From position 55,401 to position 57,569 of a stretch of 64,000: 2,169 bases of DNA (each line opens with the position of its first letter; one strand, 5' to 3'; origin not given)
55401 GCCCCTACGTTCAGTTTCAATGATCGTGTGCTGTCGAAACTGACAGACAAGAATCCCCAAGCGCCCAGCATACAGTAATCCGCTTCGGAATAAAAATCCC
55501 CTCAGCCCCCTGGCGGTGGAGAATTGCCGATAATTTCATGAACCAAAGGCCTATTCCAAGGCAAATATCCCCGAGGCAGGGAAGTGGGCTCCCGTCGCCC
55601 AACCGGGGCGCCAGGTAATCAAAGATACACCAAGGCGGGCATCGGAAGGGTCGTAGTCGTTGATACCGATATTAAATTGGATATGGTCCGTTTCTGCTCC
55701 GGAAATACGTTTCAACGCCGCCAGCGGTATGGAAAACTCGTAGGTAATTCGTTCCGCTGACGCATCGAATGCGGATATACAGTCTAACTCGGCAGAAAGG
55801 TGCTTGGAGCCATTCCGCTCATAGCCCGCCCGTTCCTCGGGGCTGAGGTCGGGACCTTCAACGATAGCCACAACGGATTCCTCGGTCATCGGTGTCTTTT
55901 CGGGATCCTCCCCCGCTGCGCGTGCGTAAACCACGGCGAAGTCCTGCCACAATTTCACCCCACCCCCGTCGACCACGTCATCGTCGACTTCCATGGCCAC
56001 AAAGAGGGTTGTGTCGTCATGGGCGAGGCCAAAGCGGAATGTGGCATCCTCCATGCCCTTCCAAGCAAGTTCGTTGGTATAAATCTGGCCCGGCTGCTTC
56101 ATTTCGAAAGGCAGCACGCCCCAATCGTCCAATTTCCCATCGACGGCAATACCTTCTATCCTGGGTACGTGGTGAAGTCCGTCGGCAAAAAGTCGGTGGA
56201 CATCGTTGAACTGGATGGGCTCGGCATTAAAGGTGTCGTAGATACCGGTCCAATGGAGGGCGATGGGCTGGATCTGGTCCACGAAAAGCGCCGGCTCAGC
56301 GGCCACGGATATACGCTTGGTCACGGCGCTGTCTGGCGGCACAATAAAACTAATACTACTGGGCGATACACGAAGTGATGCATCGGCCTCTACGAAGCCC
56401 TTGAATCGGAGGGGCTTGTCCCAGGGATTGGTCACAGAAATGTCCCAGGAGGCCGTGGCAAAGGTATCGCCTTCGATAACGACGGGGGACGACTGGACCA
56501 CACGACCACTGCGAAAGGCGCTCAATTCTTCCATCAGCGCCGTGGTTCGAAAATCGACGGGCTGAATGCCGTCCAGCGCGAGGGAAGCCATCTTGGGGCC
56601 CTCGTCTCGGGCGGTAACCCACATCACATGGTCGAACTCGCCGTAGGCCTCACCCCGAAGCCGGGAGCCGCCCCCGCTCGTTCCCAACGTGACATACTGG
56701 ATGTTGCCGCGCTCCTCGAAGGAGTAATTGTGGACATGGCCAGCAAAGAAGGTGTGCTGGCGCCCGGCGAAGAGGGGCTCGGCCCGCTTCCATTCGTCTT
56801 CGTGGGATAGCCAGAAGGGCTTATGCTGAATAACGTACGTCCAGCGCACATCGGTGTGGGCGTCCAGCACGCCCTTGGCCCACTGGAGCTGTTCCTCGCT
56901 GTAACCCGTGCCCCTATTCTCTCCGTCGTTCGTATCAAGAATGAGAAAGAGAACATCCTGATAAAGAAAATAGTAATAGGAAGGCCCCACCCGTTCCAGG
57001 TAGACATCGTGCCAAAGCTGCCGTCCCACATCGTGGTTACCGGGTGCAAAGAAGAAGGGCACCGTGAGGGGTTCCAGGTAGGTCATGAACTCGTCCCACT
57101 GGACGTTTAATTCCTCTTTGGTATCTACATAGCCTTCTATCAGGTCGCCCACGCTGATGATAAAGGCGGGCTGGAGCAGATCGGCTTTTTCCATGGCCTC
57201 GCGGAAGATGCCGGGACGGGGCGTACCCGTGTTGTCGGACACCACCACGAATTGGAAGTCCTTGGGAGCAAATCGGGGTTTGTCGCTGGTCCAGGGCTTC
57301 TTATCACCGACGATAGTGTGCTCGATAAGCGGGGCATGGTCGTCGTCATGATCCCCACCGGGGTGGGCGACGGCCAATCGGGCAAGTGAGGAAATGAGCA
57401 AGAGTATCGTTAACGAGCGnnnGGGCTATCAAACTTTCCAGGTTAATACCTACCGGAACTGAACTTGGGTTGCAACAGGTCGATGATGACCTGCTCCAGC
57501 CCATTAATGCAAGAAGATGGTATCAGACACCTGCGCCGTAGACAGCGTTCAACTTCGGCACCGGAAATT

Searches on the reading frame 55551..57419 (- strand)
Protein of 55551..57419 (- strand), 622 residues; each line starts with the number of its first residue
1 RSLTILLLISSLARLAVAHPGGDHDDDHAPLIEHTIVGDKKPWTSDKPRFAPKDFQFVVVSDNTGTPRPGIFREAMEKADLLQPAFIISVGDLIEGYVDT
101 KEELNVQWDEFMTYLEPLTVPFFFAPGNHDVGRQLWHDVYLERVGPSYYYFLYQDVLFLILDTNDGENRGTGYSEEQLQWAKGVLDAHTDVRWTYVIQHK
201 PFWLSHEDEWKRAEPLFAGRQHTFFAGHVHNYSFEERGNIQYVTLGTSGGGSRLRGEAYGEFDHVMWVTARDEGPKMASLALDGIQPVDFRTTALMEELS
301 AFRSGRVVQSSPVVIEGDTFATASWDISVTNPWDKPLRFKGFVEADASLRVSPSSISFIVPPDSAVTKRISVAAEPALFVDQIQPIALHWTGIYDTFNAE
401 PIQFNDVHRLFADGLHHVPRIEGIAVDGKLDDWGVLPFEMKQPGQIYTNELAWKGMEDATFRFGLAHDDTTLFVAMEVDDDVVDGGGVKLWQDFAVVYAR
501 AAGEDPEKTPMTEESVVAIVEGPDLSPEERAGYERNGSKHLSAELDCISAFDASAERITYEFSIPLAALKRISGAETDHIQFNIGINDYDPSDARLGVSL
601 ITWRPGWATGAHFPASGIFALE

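Call 78: search_protein_families(library=pfam, proteins=[window:55551-57419:-], max_evalue=0.00001)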
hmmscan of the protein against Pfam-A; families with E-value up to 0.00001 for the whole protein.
window:55551-57419:- (622 aa): 1 family
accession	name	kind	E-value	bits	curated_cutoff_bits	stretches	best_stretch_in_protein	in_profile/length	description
PF00149.33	Metallophos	-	1.5e-09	39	21.5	1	57-232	3-191/191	Calcineurin-like phosphoesterase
